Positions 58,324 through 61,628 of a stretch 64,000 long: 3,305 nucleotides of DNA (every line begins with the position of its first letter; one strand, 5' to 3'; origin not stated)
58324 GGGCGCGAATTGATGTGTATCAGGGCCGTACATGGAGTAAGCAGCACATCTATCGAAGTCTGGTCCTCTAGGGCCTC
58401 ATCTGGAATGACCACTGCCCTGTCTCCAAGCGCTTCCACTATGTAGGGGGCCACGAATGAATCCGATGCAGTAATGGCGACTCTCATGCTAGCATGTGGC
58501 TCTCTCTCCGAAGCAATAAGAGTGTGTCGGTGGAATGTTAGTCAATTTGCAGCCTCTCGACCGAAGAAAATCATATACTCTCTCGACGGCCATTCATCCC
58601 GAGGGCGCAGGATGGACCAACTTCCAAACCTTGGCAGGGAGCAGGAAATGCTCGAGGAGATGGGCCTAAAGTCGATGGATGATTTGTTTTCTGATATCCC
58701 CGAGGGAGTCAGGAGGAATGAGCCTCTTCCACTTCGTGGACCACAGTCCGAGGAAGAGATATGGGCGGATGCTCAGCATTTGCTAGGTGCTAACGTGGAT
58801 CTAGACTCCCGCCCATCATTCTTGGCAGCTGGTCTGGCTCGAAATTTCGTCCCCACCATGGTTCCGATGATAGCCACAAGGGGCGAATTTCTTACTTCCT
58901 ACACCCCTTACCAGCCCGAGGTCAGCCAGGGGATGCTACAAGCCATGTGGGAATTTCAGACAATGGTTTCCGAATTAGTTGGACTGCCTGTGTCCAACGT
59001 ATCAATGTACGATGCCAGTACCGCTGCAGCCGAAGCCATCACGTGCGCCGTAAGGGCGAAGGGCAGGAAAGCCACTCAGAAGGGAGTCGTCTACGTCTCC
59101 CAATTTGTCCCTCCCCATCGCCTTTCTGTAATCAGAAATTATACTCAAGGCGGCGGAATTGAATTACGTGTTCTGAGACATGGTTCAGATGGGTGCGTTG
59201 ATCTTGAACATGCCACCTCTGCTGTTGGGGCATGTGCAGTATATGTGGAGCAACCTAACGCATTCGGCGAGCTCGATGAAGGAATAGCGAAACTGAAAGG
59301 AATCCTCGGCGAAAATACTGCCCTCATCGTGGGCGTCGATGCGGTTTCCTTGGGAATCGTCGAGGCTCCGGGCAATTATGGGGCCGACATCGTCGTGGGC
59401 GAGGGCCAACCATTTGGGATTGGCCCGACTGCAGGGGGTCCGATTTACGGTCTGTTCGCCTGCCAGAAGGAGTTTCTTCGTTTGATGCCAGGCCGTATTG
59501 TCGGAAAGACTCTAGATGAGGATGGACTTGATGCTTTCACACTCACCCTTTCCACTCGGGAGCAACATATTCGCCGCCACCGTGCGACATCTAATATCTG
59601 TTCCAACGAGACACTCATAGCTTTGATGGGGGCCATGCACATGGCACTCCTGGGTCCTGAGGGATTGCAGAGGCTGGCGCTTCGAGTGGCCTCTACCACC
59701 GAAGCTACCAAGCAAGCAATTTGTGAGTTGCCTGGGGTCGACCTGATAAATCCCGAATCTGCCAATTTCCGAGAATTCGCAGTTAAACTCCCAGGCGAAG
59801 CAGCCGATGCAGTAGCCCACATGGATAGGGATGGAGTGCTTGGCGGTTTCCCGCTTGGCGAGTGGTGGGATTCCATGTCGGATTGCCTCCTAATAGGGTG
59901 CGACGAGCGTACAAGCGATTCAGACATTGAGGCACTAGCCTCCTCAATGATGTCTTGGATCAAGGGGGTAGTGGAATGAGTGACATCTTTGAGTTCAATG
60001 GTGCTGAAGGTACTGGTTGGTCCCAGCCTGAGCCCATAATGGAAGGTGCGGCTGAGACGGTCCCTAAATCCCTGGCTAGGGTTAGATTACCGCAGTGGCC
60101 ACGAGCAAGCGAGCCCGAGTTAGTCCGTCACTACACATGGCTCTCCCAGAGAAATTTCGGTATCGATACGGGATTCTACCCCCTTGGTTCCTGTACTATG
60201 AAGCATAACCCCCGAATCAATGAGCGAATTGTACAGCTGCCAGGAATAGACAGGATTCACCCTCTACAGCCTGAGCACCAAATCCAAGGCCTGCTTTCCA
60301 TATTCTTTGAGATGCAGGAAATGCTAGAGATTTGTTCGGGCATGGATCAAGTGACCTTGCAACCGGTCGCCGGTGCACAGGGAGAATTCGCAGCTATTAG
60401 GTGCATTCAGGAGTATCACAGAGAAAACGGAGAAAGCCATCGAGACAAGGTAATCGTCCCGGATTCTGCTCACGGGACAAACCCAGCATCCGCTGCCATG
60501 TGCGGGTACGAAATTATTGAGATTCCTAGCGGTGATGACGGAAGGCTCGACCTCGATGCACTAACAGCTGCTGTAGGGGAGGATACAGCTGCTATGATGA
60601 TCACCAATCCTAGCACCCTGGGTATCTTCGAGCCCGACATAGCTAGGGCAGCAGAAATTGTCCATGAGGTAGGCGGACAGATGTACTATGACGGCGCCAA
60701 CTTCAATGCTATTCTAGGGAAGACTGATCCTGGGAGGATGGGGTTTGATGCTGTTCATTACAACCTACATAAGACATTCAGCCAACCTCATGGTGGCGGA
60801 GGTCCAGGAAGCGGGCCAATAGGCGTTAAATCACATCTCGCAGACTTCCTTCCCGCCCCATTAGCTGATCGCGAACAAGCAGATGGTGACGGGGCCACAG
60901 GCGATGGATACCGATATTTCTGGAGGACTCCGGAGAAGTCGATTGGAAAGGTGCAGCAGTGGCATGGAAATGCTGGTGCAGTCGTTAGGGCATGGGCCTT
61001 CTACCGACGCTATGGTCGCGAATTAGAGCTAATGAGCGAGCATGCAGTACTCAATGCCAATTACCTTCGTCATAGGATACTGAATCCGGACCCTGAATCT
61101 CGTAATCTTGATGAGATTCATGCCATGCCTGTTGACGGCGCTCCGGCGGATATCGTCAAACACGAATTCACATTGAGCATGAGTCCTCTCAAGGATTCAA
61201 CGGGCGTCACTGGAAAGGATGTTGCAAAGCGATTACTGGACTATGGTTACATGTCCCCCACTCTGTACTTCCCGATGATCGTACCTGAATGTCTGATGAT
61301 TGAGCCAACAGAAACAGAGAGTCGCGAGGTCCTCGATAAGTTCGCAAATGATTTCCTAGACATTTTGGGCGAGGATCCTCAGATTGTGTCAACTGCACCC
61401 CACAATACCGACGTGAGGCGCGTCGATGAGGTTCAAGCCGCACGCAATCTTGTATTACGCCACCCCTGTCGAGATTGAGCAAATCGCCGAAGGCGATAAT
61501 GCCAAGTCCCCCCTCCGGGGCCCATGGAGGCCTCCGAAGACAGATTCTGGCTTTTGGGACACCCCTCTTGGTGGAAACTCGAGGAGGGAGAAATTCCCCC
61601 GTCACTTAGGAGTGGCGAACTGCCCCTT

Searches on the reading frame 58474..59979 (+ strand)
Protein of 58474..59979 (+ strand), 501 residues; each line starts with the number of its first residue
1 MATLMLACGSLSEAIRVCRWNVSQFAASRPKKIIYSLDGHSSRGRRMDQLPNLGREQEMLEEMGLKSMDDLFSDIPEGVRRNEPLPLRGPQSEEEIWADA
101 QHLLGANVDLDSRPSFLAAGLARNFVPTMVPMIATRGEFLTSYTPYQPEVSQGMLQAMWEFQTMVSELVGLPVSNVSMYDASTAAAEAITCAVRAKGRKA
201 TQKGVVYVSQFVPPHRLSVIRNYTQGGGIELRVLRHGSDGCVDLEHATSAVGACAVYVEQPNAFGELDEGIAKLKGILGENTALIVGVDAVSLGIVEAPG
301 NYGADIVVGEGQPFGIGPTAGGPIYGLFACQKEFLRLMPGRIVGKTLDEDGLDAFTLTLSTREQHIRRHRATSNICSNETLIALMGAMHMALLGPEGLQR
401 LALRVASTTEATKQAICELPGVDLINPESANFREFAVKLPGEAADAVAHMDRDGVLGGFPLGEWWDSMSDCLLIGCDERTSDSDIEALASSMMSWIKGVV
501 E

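Call 72: search_protein_families(library=pfam, proteins=[window:58474-59979:+], max_evalue=0.00001)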
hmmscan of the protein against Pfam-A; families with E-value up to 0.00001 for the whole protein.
window:58474-59979:+ (501 aa): 1 family
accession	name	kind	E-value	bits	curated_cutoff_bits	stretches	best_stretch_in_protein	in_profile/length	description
PF02347.22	GDC-P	-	3.5e-102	342.9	26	1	56-489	11-426/429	Glycine cleavage system P-protein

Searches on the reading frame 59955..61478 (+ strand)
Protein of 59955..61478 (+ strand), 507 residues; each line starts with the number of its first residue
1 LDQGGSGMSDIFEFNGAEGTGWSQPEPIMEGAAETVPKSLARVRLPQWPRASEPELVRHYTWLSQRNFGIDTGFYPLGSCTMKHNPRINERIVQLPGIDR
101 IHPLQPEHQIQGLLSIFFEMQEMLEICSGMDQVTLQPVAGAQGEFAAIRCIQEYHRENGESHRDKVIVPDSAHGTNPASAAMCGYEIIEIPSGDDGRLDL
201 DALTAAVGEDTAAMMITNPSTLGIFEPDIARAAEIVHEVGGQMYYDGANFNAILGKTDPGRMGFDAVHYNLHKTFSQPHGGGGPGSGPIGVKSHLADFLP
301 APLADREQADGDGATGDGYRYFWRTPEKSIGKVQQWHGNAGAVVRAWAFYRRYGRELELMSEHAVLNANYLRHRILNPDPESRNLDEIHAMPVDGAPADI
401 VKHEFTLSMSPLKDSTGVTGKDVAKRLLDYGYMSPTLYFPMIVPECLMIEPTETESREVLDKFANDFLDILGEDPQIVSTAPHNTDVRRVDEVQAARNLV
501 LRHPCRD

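Call 72: search_protein_families(library=pfam, proteins=[window:59955-61478:+], max_evalue=0.00001)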
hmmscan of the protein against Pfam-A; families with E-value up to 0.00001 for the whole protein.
window:59955-61478:+ (507 aa): 2 families
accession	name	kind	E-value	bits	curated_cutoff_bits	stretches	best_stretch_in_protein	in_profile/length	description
PF21478.3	GcvP2_C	-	3.9e-23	82.1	27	1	361-480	2-108/122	Glycine dehydrogenase, C-terminal domain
PF00266.25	Aminotran_5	-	5.5e-06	26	21.5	1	160-279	85-206/371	Aminotransferase class-V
